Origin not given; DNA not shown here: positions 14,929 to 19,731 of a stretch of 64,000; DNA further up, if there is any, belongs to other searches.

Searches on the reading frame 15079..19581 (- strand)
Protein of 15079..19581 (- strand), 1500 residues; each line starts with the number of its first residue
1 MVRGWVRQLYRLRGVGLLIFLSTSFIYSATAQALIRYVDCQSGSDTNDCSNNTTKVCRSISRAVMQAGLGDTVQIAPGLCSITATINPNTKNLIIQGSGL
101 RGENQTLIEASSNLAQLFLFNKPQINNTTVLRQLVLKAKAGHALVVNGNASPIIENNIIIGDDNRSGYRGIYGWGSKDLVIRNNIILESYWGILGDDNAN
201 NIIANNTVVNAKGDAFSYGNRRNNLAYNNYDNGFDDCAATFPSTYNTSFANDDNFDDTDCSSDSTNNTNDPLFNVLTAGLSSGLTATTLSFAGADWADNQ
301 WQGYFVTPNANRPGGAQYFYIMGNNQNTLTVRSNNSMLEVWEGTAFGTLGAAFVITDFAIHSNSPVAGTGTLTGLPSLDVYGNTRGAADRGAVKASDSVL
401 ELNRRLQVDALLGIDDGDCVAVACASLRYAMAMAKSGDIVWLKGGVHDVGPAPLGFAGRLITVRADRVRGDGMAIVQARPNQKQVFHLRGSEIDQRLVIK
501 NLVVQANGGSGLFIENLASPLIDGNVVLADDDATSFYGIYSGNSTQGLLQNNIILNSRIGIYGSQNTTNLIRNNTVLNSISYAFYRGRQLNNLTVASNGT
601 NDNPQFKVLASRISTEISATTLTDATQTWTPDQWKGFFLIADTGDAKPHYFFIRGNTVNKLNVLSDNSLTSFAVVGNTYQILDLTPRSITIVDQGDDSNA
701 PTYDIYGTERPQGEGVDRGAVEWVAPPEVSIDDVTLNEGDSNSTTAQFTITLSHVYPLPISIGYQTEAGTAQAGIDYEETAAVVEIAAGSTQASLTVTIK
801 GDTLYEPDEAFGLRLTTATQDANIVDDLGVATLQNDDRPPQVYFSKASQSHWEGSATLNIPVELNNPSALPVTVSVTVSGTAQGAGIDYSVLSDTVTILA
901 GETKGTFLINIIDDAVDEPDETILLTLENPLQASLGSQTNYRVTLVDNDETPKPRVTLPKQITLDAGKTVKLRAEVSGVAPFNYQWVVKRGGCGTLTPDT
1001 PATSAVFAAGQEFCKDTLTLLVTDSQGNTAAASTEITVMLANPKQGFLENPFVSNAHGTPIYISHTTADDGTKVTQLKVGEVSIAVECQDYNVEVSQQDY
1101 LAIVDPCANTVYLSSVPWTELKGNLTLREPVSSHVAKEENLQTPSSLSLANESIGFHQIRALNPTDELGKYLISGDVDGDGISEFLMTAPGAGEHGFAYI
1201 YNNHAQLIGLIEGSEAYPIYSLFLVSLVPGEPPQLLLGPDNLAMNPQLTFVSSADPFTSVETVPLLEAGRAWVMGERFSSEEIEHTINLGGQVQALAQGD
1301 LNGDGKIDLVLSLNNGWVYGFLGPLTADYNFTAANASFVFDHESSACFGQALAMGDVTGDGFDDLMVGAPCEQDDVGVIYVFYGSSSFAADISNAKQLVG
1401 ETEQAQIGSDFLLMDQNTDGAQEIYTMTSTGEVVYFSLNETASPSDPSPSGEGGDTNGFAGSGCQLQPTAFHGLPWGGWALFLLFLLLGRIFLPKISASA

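Call 10: search_protein_families(library=pfam, proteins=[window:15079-19581:-], max_evalue=0.001)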
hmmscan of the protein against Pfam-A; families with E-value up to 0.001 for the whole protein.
window:15079-19581:- (1500 aa): 5 families
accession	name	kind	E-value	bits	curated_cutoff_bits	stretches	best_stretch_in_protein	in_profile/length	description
PF03160.20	Calx-beta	-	9.3e-21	74.5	27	2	744-826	22-107/119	Calx-beta domain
PF01839.29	FG-GAP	-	3.8e-15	55.8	22.1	1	1348-1382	1-37/37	FG-GAP repeat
PF13229.12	Beta_helix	-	1.6e-13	51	25.9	2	497-603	11-113/158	Right handed beta helix region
PF05048.19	NosD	-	5.7e-10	39.4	23.6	2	498-598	72-167/212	Periplasmic copper-binding protein (NosD)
PF13517.12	FG-GAP_3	-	9e-06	26.6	26.9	1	1300-1367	1-61/61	FG-GAP-like repeat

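Call 25: search_protein_families(library=ncbifam, proteins=[window:15079-19581:-], max_evalue=0.01)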
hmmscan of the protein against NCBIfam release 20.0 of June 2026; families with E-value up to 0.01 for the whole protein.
window:15079-19581:- (1500 aa): 5 families
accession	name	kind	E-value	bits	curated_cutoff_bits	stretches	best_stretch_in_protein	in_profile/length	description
TIGR00845.1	caca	equivalog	5.6e-15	54.2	679.85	2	760-819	428-487/921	sodium/calcium exchanger 1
NF041518.1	choice_anch_Q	domain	2e-09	37.6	25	1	675-722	10-56/58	choice-of-anchor Q domain-containing protein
TIGR04247.1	NosD_copper_fam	subfamily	9.6e-09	34.3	300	2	458-579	47-169/377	nitrous oxide reductase family maturation protein NosD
NF038115.1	SVAGG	subfamily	8.4e-07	28.4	150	1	740-825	276-367/407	SVAGG family GlyGly-CTERM protein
TIGR03804.1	para_beta_helix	repeat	0.0007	19.2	19.45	1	170-210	1-41/44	parallel beta-helix repeat protein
